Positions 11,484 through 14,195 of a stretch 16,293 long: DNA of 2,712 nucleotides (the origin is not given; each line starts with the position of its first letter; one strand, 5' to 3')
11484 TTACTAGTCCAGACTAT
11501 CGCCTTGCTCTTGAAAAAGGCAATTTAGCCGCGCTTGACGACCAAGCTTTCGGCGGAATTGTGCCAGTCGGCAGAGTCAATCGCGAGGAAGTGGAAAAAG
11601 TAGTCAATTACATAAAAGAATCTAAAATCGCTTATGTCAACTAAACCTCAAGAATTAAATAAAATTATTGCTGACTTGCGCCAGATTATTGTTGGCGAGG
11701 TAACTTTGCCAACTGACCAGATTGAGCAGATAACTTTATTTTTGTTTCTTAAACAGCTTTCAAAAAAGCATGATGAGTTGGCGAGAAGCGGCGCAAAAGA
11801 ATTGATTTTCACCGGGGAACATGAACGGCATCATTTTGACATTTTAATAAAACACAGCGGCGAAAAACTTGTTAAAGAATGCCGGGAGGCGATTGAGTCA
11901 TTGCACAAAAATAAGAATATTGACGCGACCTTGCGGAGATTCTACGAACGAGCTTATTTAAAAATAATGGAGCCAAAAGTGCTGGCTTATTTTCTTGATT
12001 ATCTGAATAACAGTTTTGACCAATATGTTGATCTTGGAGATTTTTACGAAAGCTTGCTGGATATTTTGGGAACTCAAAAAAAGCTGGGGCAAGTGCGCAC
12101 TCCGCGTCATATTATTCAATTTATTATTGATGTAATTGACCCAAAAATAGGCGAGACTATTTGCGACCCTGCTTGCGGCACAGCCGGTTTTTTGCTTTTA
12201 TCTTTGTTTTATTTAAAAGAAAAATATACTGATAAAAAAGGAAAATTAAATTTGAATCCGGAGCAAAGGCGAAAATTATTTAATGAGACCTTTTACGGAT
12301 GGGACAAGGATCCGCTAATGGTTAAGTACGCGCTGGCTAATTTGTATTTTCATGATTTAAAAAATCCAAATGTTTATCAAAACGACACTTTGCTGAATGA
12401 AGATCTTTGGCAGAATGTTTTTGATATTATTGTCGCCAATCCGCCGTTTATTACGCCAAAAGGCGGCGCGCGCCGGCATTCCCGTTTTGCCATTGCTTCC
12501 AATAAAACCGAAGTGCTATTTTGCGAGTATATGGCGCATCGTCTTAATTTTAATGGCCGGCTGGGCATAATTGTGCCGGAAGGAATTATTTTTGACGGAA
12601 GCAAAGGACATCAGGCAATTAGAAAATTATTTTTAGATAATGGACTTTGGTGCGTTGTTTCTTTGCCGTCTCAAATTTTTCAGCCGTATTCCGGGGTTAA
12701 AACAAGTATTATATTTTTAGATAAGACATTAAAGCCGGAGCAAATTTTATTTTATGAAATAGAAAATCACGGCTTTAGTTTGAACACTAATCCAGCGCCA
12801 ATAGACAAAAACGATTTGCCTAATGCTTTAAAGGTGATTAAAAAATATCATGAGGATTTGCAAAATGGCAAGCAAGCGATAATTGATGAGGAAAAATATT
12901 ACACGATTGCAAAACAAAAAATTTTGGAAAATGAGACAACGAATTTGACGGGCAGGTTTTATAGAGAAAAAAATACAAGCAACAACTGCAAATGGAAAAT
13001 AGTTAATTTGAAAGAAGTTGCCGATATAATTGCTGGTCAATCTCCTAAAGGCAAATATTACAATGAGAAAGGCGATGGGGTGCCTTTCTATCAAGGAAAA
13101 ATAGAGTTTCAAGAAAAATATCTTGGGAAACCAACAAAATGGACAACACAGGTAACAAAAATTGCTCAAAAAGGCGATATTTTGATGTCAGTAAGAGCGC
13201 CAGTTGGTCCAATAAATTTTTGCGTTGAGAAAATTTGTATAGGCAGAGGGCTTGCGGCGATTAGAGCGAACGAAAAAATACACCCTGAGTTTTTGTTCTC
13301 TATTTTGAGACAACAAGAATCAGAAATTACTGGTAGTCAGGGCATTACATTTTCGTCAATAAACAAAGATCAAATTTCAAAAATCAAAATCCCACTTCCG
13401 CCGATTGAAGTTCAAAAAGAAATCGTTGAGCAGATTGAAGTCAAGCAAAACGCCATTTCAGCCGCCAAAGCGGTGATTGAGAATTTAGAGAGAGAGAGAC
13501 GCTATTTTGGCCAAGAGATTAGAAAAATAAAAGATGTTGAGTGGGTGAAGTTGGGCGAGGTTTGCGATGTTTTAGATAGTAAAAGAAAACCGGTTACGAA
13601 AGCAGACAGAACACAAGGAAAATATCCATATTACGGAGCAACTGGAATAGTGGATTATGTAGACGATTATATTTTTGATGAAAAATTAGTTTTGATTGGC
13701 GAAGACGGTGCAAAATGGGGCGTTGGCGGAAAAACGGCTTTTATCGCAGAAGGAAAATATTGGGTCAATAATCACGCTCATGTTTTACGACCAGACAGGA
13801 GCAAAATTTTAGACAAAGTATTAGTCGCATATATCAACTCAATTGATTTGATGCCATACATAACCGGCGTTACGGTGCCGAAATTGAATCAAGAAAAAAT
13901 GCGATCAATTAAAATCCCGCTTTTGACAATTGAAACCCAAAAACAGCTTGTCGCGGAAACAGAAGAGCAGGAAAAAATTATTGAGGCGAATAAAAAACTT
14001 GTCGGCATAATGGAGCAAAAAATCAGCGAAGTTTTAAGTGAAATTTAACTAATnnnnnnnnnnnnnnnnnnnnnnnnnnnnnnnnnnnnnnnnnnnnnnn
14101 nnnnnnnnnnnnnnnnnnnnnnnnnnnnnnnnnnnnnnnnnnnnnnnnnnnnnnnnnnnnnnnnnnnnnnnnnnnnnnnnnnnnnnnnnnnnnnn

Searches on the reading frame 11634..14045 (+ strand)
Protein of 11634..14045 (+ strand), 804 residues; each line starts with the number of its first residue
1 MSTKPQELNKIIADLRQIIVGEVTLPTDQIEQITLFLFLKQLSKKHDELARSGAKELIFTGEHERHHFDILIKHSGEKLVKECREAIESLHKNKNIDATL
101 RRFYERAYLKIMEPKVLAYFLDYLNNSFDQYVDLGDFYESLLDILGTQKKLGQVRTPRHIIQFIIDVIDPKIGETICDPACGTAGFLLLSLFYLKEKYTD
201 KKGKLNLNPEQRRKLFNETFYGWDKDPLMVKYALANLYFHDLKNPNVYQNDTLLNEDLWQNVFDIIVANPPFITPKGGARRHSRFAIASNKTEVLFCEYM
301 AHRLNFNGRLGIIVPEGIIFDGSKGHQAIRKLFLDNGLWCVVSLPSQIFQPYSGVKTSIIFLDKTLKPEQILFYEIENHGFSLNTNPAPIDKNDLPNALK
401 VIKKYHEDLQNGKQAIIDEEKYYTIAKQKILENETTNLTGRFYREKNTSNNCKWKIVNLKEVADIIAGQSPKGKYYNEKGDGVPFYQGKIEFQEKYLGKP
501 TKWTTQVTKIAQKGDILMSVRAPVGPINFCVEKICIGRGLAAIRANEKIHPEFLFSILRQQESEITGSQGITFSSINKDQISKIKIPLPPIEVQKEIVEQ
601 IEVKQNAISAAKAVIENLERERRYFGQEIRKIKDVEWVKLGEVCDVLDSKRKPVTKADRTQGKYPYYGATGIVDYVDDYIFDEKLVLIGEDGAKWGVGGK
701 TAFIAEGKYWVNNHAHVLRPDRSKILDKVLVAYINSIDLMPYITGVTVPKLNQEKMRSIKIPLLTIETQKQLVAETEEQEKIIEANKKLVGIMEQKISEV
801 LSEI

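Call 4: search_protein_families(library=pfam, proteins=[window:11634-14045:+], max_evalue=0.01)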
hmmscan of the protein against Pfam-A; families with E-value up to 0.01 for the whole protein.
window:11634-14045:+ (804 aa): 6 families
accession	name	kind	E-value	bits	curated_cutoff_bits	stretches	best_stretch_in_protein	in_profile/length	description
PF02384.22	N6_Mtase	-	2.4e-46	158.9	20.4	1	133-419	5-289/311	N-6 DNA Methylase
PF01420.25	Methylase_S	-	1.1e-41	143.2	22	2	633-774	2-147/168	Type I restriction modification DNA specificity domain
PF07669.17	Eco57I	-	4.4e-08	33.9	25.3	1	206-336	49-156/171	Eco57I restriction-modification methylase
PF01170.24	UPF0020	-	3.5e-06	27.3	22.3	1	169-273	25-132/197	RMKL-like, methyltransferase domain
PF13847.12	Methyltransf_31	-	0.00061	19.9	27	1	173-269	4-81/145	Methyltransferase domain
PF12161.14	HsdM_N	-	0.0098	16.9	24.5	1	15-119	12-130/135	HsdM N-terminal domain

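Call 5: search_protein_families(library=padloc, proteins=[window:11634-14045:+], max_evalue=0.01)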
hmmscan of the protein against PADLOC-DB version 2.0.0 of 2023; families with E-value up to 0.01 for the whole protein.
window:11634-14045:+ (804 aa): 141 families (the best 25 are shown)
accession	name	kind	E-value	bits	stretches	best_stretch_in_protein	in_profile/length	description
PDLC03021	MTase_I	-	1.7e-92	308.8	1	6-448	5-456/491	Type I methyltransferase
PDLC03026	MTase_I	-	2.2e-58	196.6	1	28-451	26-446/487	Type I methyltransferase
PDLC03122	Specificity_I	-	8e-54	181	1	453-682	4-241/387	Type I specificity subunit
PDLC03099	Specificity_I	-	1.3e-49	167.4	2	635-796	5-160/405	Type I specificity subunit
PDLC03188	Specificity_I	-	1.2e-48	164.2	1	542-803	160-427/458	Type I specificity subunit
PDLC03025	MTase_I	-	1.8e-44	150.4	1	68-377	75-384/569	Type I methyltransferase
PDLC03107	Specificity_I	-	1.7e-38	130.8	2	453-666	2-227/392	Type I specificity subunit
PDLC04137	mad5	-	3.4e-37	126.6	3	452-624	211-388/392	mads_5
PDLC03196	Specificity_I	-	1.2e-36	124.2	2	636-779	88-258/792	Type I specificity subunit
PDLC03184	Specificity_I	-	2.9e-36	123.3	1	453-607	13-167/554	Type I specificity subunit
PDLC03624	REase_MTase_IIG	-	2.7e-35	119.6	3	636-801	890-1063/1271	Type IIG restriction enzyme-methyltransferase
PDLC03194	Specificity_I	-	4.1e-35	119.6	3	425-620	174-373/391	Type I specificity subunit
PDLC03036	MTase_I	-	5.1e-35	119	1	107-377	171-444/635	Type I methyltransferase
PDLC03079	Specificity_I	-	5e-34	116.2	3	454-617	30-196/470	Type I specificity subunit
PDLC04134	mad2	-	6.1e-34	115.7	1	4-407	137-489/492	mads_2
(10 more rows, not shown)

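Call 6: search_protein_families(library=ncbifam, proteins=[window:11634-14045:+], max_evalue=0.01)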
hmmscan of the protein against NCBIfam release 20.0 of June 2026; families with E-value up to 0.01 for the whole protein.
window:11634-14045:+ (804 aa): 7 families
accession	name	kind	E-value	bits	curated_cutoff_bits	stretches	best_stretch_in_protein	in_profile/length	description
NF047738.1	antiphage_MADS2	equivalog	1.2e-23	83.3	720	1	43-370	209-572/654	methylation-associated defense system DNA methyltransferase MAD2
TIGR00497.1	hsdM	equivalog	1.1e-11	44.2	242.75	1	122-470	171-512/515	type I restriction-modification system subunit M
NF007278.0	PRK09737.1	equivalog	2.1e-08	33.4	662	1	453-619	9-189/461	type I restriction-modification system specificity subunit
NF047740.1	antiphage_MADS5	equivalog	1.9e-07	30.3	400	1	445-620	30-217/461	methylation-associated defense system restriction endonuclease subunit S MAD5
NF033451.1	BREX_2_MTaseX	equivalog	3e-05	21.9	400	1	74-234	126-283/1185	BREX-2 system adenine-specific DNA-methyltransferase PglX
TIGR03534.1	RF_mod_PrmC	equivalog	0.0013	18.2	199.1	1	164-274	80-168/253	peptide chain release factor N(5)-glutamine methyltransferase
NF033452.1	BREX_1_MTaseX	exception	0.0081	14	500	0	257-362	502-614/1210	BREX-1 system adenine-specific DNA-methyltransferase PglX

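Call 80: find_homologous_proteins(query=window:11634-14045:+, max_evalue=1e-20)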
Query window:11634-14045:+ (804 aa): 7999 proteins with E <= 1e-20 among 8000 candidates; the best 120 are listed.
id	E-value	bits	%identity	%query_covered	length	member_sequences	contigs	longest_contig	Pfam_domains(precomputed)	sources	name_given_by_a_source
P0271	0.0e+0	1171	66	100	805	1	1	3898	PF02384.23,PF07669.18,PF01420.26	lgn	-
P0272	0.0e+0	1053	52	100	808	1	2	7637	PF02384.23,PF07669.18,PF01170.25,PF01420.26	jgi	-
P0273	0.0e+0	1047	52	100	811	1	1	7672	PF02384.23,PF07669.18,PF01170.25,PF01420.26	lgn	-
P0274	0.0e+0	1029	58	100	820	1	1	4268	PF02384.23,PF07669.18,PF01420.26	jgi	-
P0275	0.0e+0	1028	62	77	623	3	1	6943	PF02384.23,PF07669.18,PF01170.25,PF01420.26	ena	-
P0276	1.5e-268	911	53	100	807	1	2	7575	PF02384.23,PF07669.18,PF01170.25,PF01420.26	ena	-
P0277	5.9e-267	906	54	100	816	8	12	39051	PF02384.23,PF07669.18,PF01170.25,PF01420.26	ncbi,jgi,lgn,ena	ncbi:MAG: N-6 DNA methylase [Kiritimatiellia bacterium]|jgi:type I restriction enzyme M protein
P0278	6.7e-267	906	54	100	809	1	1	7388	PF02384.23,PF07669.18,PF01170.25,PF01420.26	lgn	-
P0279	4.7e-265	900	53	100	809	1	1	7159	PF02384.23,PF07669.18,PF01170.25,PF01420.26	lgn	-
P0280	2.7e-264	897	53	100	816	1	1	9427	PF02384.23,PF07669.18,PF01170.25,PF01420.26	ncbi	-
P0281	4.8e-263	893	54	100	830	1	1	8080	PF02384.23,PF07669.18,PF01170.25,PF01420.26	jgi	jgi:type I restriction enzyme M protein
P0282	1.5e-260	885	54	100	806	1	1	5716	PF02384.23,PF07669.18,PF01170.25,PF01420.26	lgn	-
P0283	2.0e-260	884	54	100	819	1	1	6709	PF02384.23,PF07669.18,PF01170.25,PF01420.26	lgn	-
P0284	3.9e-260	884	53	100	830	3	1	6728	PF02384.23,PF07669.18,PF01170.25,PF01420.26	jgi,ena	-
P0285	7.3e-260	883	54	100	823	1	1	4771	PF02384.23,PF07669.18,PF01170.25,PF01420.26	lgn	-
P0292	1.6e-255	868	53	100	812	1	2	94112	PF02384.23,PF07669.18,PF01170.25,PF01420.26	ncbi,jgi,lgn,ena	-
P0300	1.3e-253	862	53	100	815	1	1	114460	PF02384.23,PF07669.18,PF01170.25,PF01420.26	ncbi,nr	ncbi:MAG: N-6 DNA methylase [Parcubacteria group bacterium]|nr:N-6 DNA methylase [Parcubacteria grou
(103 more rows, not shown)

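Call 81: find_encoding_contigs(protein=P0300, flank=6000, max_places=1)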
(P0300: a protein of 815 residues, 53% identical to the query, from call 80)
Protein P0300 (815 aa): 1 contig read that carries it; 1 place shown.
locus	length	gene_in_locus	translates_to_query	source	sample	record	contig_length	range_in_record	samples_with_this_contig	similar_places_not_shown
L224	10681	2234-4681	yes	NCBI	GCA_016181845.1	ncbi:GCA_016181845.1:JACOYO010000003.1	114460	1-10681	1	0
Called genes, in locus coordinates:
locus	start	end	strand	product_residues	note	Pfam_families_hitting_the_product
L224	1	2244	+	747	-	PF00270:DEAD, PF04851:ResIII, PF18766:SWI2_SNF2, PF08463:EcoEI_R_C (faint)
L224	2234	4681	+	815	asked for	PF02384:N6_Mtase, PF01170:UPF0020 (weak), PF07669:Eco57I (weak), PF01420:Methylase_S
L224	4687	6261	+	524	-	PF02463:SMC_N, PF11398:DUF2813 (faint), PF13175:AAA_15, PF13476:AAA_23 (weak), PF13304:AAA_21, PF13175:AAA_15, PF20469:OLD-like_TOPRIM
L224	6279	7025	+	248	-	PF12705:PDDEXK_1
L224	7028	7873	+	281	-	PF18863:AbiJ_NTD4 (weak)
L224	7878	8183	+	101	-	-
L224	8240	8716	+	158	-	PF03073:TspO_MBR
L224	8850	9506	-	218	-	PF20334:DUF6629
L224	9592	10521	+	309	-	PF01699:Na_Ca_ex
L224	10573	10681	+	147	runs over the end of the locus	-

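Call 82: find_encoding_contigs(protein=P0292, flank=6000, max_places=2)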
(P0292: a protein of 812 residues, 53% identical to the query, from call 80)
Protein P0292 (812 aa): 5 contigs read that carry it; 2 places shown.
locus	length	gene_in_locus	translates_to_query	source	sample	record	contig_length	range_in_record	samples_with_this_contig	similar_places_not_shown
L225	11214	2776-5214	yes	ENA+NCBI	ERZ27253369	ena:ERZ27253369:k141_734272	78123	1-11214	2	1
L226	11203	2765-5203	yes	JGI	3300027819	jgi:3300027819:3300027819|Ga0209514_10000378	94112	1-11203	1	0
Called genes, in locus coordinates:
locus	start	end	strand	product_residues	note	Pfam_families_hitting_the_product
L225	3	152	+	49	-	?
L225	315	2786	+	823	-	PF04313:HSDR_N (weak), PF13588:HSDR_N_2 (weak), PF00270:DEAD, PF04851:ResIII, PF18766:SWI2_SNF2, PF08463:EcoEI_R_C (faint)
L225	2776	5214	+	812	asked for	PF02384:N6_Mtase, PF01170:UPF0020 (weak), PF07669:Eco57I (weak), PF01420:Methylase_S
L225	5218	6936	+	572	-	PF02463:SMC_N, PF11398:DUF2813 (faint), PF13175:AAA_15, PF13476:AAA_23, PF13304:AAA_21, PF20469:OLD-like_TOPRIM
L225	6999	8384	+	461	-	-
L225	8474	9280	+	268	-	PF00459:Inositol_P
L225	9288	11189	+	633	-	PF00664:ABC_membrane, PF02463:SMC_N, PF00005:ABC_tran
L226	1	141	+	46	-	?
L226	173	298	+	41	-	PF01381:HTH_3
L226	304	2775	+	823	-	PF04313:HSDR_N (weak), PF13588:HSDR_N_2 (weak), PF00270:DEAD, PF04851:ResIII, PF18766:SWI2_SNF2, PF08463:EcoEI_R_C (faint)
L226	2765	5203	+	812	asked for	PF02384:N6_Mtase, PF01170:UPF0020 (weak), PF07669:Eco57I (weak), PF01420:Methylase_S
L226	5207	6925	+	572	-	PF02463:SMC_N, PF11398:DUF2813 (faint), PF13175:AAA_15, PF13476:AAA_23, PF13304:AAA_21, PF20469:OLD-like_TOPRIM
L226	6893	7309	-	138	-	-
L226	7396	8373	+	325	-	-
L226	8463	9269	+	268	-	PF00459:Inositol_P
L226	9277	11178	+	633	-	PF00664:ABC_membrane, PF02463:SMC_N, PF00005:ABC_tran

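Call 84: search_protein_families(library=padloc, proteins=[L224:4687-6258:+, L225:5218-6933:+, L225:6999-8381:+, L224:6279-7022:+, L226:7396-8370:+, L224:7028-7870:+], max_evalue=0.001)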
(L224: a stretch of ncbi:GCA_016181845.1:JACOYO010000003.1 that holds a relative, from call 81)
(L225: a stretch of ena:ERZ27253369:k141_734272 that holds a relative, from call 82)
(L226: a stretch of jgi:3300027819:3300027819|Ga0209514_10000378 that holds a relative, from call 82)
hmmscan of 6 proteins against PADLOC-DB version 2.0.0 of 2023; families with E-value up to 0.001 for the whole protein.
L224:4687-6258:+ (524 aa): 121 families (the best 25 are shown)
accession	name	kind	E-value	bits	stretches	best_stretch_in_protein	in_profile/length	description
PDLC02358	Old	-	1.2e-45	154.4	2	144-439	157-448/578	Old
PDLC02979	AriA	-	9.5e-40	135.5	1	1-320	1-373/373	-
PDLC00070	GajA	-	8e-38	128.4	2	247-420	256-432/596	AAA ATPase domain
PDLC00062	GajA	-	1.3e-35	121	3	252-339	271-363/639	AAA ATPase domain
PDLC00067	GajA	-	3.2e-33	113.1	2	278-442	306-463/604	AAA ATPase domain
PDLC00069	GajA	-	3e-32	109.9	2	115-414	164-474/687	AAA ATPase domain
PDLC00077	GajA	-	1e-31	108.2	2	118-415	185-475/616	AAA ATPase domain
PDLC00086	GajA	-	1.8e-31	107.7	2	252-448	280-473/600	AAA ATPase domain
PDLC00071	GajA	-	1.6e-29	101.2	2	247-413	242-410/588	AAA ATPase domain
PDLC00080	GajA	-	3.7e-29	99.9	1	1-419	1-429/622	AAA ATPase domain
PDLC00072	GajA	-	5.6e-29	99.1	2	232-413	298-476/709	AAA ATPase domain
PDLC00066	GajA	-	5.7e-29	99.1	2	255-425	253-420/567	AAA ATPase domain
PDLC00085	GajA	-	2.8e-28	97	2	277-454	268-455/580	AAA ATPase domain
PDLC00075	GajA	-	3.3e-28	96.5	1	1-433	1-414/536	AAA ATPase domain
PDLC00096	GajA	-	4.4e-28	96.4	1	1-418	1-429/630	AAA ATPase domain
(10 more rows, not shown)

L225:5218-6933:+ (572 aa): 143 families (the best 25 are shown)
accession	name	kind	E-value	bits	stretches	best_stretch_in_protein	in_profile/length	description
PDLC02358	Old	-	1.7e-33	114.3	2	202-514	150-463/578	Old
PDLC00099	GajA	-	1e-32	111.9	2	1-77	1-82/626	AAA ATPase domain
PDLC00080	GajA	-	5.1e-32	109.4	2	1-79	1-85/622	AAA ATPase domain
PDLC00096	GajA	-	7.8e-29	98.9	2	1-70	1-72/630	AAA ATPase domain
PDLC00067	GajA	-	4.7e-28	96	2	324-554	300-523/604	AAA ATPase domain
PDLC00090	GajA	-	6.3e-28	95.8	2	1-78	1-80/659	AAA ATPase domain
PDLC02979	AriA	-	2.4e-27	94.7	1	1-371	1-373/373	-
PDLC00071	GajA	-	3.9e-27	93.3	2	307-490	250-424/588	AAA ATPase domain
PDLC00072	GajA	-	4.9e-25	86.1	2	314-471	330-475/709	AAA ATPase domain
PDLC00069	GajA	-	1.6e-24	84.4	2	1-71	1-70/687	AAA ATPase domain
PDLC00085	GajA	-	2.2e-24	84.2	2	326-508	265-450/580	AAA ATPase domain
PDLC00091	GajA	-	3.1e-23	80.5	2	1-77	1-80/627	AAA ATPase domain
PDLC00070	GajA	-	2e-22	77.5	2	318-512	280-465/596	AAA ATPase domain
PDLC00066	GajA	-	4e-22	76.5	2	261-505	205-441/567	AAA ATPase domain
PDLC02980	AriA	-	7.6e-22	76.6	1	27-371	1-303/304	-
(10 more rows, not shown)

L225:6999-8381:+ (461 aa): 0 families

L224:6279-7022:+ (248 aa): 4 families
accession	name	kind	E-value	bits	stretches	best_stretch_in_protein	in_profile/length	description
PDLC01250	Cas4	-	6.6e-07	27.8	1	97-239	43-163/168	"CAS-I,CAS-II,CAS-III,CAS-IV,CAS-V,CAS-VI; acquisition_associated"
PDLC00943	Cas4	-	7.5e-06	24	1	117-239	69-174/180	CRISPR-associated protein Cas4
PDLC01447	Cas4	-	2.4e-05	22.9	1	21-239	4-153/161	"CAS-I,CAS-II,CAS-III,CAS-IV,CAS-V,CAS-VI; acquisition_associated"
PDLC00944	Cas4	-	4.1e-05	21.9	1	116-239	66-172/177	Cas4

L226:7396-8370:+ (325 aa): 0 families

L224:7028-7870:+ (281 aa): 2 families
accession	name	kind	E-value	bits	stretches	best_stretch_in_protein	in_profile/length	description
PDLC04995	PDC-S32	-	3e-13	47.8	1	20-216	29-221/301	-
PDLC04997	PDC-S32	-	0.0002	19.1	1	72-191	84-181/285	-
